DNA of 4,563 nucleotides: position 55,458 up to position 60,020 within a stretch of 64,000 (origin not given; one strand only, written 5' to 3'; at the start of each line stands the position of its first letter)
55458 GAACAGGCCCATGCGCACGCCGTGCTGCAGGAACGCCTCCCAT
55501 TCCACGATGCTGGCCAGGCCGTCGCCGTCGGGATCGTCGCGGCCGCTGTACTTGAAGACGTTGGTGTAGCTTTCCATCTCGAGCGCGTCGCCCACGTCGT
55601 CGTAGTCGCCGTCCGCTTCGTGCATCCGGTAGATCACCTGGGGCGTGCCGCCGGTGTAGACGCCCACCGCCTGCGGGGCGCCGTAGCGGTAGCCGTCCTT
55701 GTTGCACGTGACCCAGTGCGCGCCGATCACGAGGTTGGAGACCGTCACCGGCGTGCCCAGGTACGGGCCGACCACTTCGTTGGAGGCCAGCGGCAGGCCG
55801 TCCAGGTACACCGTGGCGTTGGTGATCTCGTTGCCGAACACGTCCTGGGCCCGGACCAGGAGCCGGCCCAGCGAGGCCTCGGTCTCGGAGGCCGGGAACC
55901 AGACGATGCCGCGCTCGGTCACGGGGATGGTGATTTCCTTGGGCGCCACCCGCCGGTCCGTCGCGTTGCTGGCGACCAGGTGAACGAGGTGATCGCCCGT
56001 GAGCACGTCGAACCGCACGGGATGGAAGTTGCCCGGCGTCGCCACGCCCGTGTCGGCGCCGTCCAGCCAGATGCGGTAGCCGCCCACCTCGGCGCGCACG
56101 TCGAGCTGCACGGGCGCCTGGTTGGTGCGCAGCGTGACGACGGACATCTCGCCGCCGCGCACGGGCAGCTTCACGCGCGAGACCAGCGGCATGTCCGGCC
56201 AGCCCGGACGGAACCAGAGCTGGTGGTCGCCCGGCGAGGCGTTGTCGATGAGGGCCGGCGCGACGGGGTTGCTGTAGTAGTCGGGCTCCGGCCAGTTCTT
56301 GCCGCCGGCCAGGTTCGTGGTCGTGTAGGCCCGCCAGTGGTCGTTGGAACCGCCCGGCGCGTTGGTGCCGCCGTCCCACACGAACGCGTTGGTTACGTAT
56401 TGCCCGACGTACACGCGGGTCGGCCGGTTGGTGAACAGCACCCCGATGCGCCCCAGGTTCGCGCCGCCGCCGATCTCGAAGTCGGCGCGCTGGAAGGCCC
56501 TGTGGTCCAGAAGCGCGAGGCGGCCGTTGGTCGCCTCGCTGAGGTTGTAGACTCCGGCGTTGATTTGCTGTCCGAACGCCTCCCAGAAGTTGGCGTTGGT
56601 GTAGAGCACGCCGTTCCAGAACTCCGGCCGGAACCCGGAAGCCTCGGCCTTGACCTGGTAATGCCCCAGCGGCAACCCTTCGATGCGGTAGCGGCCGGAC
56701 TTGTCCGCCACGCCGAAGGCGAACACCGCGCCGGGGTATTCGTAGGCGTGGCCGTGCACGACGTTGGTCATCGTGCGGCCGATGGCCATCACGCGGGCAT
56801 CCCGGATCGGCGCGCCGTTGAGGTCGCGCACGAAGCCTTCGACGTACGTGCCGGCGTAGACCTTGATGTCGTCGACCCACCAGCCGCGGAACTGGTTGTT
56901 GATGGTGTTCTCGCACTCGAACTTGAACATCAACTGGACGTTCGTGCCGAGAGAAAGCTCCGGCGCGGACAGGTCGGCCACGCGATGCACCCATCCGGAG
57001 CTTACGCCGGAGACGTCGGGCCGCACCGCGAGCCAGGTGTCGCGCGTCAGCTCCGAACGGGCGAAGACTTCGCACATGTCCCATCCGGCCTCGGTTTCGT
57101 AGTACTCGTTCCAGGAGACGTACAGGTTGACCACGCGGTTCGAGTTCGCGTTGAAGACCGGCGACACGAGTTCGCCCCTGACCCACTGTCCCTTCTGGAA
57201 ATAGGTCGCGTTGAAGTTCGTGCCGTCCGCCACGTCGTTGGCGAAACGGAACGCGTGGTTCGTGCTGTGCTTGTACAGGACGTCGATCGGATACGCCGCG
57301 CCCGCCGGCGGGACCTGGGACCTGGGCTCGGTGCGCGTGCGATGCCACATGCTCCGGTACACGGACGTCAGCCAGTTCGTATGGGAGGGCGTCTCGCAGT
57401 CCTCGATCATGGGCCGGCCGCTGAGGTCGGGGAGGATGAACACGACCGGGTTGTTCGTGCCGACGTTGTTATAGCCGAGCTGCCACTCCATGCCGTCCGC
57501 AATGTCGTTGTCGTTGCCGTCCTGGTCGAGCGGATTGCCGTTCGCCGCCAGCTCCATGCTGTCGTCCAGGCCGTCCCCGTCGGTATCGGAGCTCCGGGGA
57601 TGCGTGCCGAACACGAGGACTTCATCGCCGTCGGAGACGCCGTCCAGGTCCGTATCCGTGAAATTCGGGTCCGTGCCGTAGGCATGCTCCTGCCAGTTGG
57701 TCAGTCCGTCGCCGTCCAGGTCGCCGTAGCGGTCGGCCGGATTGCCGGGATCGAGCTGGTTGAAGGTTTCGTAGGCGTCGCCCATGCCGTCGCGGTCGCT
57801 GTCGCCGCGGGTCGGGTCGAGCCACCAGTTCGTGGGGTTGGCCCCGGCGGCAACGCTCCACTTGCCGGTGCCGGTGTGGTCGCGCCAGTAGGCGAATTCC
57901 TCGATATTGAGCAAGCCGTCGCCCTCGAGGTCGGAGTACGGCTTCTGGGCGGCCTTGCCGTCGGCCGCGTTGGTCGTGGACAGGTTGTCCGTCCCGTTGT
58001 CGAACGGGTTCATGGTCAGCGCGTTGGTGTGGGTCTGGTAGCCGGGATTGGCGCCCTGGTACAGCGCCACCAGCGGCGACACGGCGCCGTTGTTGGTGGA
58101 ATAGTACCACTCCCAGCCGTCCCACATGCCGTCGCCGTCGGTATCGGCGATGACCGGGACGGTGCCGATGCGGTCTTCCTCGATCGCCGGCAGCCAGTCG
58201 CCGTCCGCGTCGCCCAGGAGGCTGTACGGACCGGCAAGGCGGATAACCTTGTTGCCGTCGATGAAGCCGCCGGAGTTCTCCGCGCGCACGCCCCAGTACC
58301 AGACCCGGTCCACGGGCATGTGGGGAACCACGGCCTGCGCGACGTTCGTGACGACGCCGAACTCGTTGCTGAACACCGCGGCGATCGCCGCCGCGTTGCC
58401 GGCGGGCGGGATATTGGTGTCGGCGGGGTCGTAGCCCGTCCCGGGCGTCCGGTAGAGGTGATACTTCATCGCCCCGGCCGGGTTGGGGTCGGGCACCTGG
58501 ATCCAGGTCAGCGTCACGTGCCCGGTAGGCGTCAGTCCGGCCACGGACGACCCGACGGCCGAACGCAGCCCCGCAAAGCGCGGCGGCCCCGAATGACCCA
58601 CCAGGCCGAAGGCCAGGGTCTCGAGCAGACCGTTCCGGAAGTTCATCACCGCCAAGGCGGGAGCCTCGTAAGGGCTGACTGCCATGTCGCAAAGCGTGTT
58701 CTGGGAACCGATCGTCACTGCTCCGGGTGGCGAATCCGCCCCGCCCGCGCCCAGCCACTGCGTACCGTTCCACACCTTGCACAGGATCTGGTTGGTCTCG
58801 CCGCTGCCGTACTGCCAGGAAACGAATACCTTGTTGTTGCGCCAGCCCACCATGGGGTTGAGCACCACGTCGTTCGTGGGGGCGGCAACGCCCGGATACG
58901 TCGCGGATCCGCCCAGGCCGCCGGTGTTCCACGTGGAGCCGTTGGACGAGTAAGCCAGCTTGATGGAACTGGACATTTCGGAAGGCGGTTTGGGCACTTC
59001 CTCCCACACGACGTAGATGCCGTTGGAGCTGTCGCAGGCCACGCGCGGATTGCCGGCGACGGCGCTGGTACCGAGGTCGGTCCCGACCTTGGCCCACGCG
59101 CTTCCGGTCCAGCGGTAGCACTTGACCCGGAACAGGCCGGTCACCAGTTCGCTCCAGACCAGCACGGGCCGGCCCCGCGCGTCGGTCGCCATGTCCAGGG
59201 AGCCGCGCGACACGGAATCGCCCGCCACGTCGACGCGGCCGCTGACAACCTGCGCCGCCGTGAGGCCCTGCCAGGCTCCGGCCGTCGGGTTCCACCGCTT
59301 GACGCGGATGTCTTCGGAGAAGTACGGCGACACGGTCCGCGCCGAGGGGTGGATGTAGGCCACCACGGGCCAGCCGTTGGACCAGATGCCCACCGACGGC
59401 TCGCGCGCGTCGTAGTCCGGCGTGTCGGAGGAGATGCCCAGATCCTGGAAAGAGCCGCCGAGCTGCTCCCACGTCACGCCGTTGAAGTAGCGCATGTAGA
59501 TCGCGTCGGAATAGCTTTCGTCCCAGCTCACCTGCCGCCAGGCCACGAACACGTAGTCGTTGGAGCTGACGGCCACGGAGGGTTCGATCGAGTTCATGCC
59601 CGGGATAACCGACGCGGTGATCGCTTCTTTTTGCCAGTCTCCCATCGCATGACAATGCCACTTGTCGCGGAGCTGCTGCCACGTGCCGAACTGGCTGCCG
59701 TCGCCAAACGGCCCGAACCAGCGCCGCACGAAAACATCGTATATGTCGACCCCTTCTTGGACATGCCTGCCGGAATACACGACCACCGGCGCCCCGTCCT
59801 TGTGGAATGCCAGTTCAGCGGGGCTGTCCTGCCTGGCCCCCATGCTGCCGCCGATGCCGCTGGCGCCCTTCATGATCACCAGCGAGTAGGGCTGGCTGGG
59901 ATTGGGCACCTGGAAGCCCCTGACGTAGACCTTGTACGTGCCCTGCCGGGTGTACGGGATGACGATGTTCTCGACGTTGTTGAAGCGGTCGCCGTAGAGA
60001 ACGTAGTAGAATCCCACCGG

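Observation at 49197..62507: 13.3-kb single gene for a 4436-aa N-anchored protease-adhesin mosaic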

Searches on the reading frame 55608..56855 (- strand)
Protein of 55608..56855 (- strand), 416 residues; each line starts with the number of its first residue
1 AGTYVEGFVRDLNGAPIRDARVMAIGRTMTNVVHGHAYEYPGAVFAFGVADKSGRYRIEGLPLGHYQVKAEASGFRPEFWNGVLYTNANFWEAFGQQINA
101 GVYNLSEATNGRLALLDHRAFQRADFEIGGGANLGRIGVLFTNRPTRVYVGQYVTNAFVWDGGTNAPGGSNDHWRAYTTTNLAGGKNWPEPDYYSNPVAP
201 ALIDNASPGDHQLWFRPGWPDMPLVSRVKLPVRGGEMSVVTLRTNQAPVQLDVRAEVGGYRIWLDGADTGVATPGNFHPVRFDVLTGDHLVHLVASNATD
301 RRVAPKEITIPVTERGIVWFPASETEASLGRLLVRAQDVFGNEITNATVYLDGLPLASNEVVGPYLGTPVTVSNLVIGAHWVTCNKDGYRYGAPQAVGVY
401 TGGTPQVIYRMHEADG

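Call 18: search_protein_families(library=pfam, proteins=[window:55608-56855:-], max_evalue=1)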
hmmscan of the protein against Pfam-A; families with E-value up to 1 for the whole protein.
window:55608-56855:- (416 aa): 2 families
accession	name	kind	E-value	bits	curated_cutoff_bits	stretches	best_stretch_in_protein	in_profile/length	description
PF13620.12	CarboxypepD_reg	-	8.7e-12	45.7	32.3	1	5-77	2-61/82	Carboxypeptidase regulatory-like domain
PF08308.17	PEGA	-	1.2e-06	28.7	20.8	1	346-390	12-47/71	PEGA domain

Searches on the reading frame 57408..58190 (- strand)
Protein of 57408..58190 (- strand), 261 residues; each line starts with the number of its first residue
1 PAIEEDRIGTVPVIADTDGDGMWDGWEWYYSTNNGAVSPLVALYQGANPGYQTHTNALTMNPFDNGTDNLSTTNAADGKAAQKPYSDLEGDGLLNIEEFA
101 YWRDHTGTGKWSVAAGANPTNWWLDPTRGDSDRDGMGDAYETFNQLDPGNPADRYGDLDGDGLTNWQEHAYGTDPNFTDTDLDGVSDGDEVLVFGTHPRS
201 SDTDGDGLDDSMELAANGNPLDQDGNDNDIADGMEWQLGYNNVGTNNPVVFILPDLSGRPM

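Call 18: search_protein_families(library=pfam, proteins=[window:57408-58190:-], max_evalue=1)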
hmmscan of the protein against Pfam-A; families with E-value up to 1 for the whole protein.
window:57408-58190:- (261 aa): 2 families
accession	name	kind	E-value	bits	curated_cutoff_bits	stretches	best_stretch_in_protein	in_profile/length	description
PF18884.5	TSP3_bac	-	1.9e-11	44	25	4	157-176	1-20/22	Bacterial TSP3 repeat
PF03495.19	Binary_toxB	-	0.39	11.4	25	0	16-89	2-58/78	Clostridial binary toxin B/anthrax toxin PA Ca-binding domain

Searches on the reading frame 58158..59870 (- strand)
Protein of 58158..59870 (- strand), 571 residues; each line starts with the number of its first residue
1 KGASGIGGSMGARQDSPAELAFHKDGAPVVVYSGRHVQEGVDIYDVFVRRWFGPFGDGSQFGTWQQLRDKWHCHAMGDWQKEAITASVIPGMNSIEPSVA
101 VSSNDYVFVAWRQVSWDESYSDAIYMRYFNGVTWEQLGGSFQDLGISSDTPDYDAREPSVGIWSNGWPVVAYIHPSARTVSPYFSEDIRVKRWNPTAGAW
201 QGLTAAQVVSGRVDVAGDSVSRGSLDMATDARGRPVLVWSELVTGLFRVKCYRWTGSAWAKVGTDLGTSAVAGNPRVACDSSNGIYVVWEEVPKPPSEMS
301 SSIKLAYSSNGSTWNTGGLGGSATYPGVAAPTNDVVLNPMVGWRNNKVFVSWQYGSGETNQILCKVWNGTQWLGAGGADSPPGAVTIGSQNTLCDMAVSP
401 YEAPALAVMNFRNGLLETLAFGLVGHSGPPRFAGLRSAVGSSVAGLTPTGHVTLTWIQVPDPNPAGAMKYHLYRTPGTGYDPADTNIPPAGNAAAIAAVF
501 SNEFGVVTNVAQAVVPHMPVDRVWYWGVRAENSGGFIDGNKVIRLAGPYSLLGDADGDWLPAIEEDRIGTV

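Call 51: predict_structure(alignment_id=A2)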
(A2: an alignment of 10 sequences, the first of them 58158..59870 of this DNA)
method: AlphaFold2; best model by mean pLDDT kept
length: 571 residues; sequences in the alignment: 10
mean_pLDDT: 77.8   pTM: 0.74
mean pLDDT of the five models: 77.8, 77.5, 77.3, 75.9, 75.6
residues with pLDDT >= 90: 142; 70-90: 278; 50-70: 93; < 50: 58
segments of 3 or more residues with pLDDT < 50: 5-10, 56-61, 76-81, 178-182, 206-211, 214-218, 444-448, 550-558, 569-571
pLDDT, mean of each block of 10 residues (from residue 1): 46 73 85 75 82 54 72 58 64 90 92 80 89 84 80 84 94 70 70 89 60 50 90 92 80 89 82 91 93 64 90 83 82 79 92 79 90 86 76 89 86 76 66 76 54 81 72 89 74 84 94 86 88 77 76 44 47 40
secondary structure, 60 per line:
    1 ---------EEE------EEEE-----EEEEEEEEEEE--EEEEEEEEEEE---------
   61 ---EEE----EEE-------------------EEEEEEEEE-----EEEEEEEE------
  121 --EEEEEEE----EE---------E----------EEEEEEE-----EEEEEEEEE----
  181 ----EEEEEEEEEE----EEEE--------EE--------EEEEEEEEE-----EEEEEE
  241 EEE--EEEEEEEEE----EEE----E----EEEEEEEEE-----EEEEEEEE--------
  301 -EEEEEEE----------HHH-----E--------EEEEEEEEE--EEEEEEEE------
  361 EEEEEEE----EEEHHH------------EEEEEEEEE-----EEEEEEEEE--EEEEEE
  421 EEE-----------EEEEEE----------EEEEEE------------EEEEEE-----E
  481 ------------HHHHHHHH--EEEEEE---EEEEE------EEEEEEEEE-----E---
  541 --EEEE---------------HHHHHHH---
elements in order: E10-12 E19-22 E28-38 E41-51 E64-66 E71-73 E93-101 E107-114 E123-129 E156-162 E168-176 E185-194 E199-202 E221-229 E235-243 E246-254 E259-261 E271-279 E285-292 E302-308 E336-344 E347-354 E361-367 E372-374 E390-398 E404-412 E415-423 E435-440 E451-456 E469-474 H493-500 E503-508 E512-516 E523-531 E543-546 H562-568

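Call 53: fold_search(model_id=the predicted structure, library=pdb)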
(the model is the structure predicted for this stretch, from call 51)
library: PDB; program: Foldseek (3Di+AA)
matches with E <= 10: 811; with E <= 0.001: 280
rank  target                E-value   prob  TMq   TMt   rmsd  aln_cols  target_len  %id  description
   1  5hx0_A                9.8e-10  1.00  0.37  0.54   7.5       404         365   13  Crystal structure of unknown function protein Dfer_1899 fromDyadobacter fermentans DSM 18053 (released 2016-02-17)
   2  7mhu_A                1.5e-09  1.00  0.31  0.44   9.9       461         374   12  Sialidase24 apo (released 2022-02-23)
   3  5hx0_B                1.8e-09  1.00  0.37  0.54   7.4       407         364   13  Crystal structure of unknown function protein Dfer_1899 fromDyadobacter fermentans DSM 18053 (released 2016-02-17)
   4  2bzd_C                3.4e-09  1.00  0.28  0.27  24.4       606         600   12  Galactose recognition by the carbohydrate-binding module of a bacterial sialidase. (released 2005-08-19)
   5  6jq9_B                4.1e-09  1.00  0.36  0.41  10.6       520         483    8  Crystal structure of a lyase from Alteromonas sp. (released 2020-04-01)
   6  2ber                  5.2e-09  1.00  0.30  0.29  23.5       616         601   12  Y370G Active Site Mutant of the Sialidase from Micromonospora viridifaciens in complex with beta-Neu5Ac (sialic acid). (released 2005-04-04)
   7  7lbu                  6.4e-09  1.00  0.36  0.50   6.7       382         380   14  Crystal structure of the Propionibacterium acnes surface sialidase (released 2021-12-08)
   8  8gn6_A                7.4e-09  1.00  0.40  0.45  11.8       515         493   12  Crystallization of Sialidase from Porphyromonas gingivalis (released 2023-04-19)
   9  1ms5_A                8.2e-09  1.00  0.35  0.33  23.2       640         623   10  Triclinic form of Trypanosoma cruzi trans-sialidase, soaked with N-acetylneuraminyl-a-2,3-thio-galactoside (NA-S-Gal) (released 2003-03-25)
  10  1ms8_A                1.1e-08  1.00  0.36  0.33  20.6       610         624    9  Triclinic form of Trypanosoma cruzi trans-sialidase, in complex with 3-deoxy-2,3-dehydro-N-acetylneuraminic acid (DANA (released 2003-03-25)
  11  6jq9_A                1.5e-08  1.00  0.34  0.39  10.9       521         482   10  Crystal structure of a lyase from Alteromonas sp. (released 2020-04-01)
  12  3h6j                  1.6e-08  1.00  0.36  0.46  18.6       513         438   12  Crystal structure of a putative neuraminidase from Pseudomonas aeruginosa (released 2009-05-12)
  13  1ms8_B                2.0e-08  1.00  0.34  0.31  23.6       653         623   10  Triclinic form of Trypanosoma cruzi trans-sialidase, in complex with 3-deoxy-2,3-dehydro-N-acetylneuraminic acid (DANA (released 2003-03-25)
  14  10qi                  2.1e-08  1.00  0.36  0.41  10.6       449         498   10  Crystal Structure of Treponema denticola Sialidase (TDE_0471) D165A mutant bound to 3'-sialyllactose (only Neu5Ac visibl (released 2026-02-25)
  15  6byt_B                2.1e-08  1.00  0.33  0.38  12.0       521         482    9  Complex structure of LOR107 mutant (R320) with tetrasaccharide substrate (released 2018-02-07)
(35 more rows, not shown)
